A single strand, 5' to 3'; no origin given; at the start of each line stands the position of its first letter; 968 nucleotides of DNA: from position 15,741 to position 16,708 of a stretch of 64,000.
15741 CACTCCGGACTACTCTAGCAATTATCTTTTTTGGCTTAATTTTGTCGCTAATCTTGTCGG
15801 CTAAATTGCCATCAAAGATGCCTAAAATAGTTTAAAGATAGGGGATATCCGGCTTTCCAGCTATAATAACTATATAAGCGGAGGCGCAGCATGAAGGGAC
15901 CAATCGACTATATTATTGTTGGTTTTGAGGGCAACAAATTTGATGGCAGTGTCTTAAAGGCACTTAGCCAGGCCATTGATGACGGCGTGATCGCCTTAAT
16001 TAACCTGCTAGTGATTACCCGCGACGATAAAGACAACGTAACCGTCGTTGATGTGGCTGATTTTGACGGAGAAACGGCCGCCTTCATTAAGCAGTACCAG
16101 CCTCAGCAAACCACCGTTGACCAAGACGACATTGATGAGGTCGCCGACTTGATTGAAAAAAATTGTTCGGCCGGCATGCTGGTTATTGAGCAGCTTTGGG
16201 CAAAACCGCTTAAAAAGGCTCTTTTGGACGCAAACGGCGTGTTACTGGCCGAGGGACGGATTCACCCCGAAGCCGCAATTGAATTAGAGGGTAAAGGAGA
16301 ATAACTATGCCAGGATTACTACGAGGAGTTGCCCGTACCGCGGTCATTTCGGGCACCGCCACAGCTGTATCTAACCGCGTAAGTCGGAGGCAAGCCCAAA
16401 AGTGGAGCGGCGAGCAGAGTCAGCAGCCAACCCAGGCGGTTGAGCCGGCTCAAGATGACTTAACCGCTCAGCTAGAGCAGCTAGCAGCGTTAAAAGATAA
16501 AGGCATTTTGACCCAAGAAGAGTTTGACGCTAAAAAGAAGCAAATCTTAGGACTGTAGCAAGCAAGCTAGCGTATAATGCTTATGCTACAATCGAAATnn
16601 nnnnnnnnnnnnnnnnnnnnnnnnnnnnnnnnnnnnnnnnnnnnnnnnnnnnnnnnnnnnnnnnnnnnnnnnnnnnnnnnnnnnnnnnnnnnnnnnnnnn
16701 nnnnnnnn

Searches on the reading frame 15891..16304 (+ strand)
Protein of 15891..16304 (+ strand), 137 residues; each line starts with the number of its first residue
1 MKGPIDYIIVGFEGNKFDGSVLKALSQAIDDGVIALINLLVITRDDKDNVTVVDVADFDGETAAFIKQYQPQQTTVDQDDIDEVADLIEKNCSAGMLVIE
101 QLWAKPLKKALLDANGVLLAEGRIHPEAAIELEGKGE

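Call 3: search_protein_families(library=pfam, proteins=[window:15891-16304:+], max_evalue=0.01)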
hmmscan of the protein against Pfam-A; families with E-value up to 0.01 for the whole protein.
window:15891-16304:+ (137 aa): 1 family
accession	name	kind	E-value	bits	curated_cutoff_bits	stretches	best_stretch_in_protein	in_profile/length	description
PF19850.4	DUF6325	-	1.4e-11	45.1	23.4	1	3-124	3-123/141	Family of unknown function (DUF6325)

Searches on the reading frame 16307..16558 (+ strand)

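Call 3: search_protein_families(library=pfam, proteins=[window:16307-16558:+], max_evalue=0.01)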
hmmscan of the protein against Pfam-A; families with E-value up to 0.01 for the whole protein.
window:16307-16558:+ (83 aa): 2 families
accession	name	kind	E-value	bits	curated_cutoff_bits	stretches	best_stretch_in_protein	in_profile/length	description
PF09851.14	SHOCT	-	1.2e-10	41.2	27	1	54-81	1-28/28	Short C-terminal domain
PF05120.17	GvpG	-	0.0096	16.5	30.6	0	50-81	31-62/67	Gas vesicle protein G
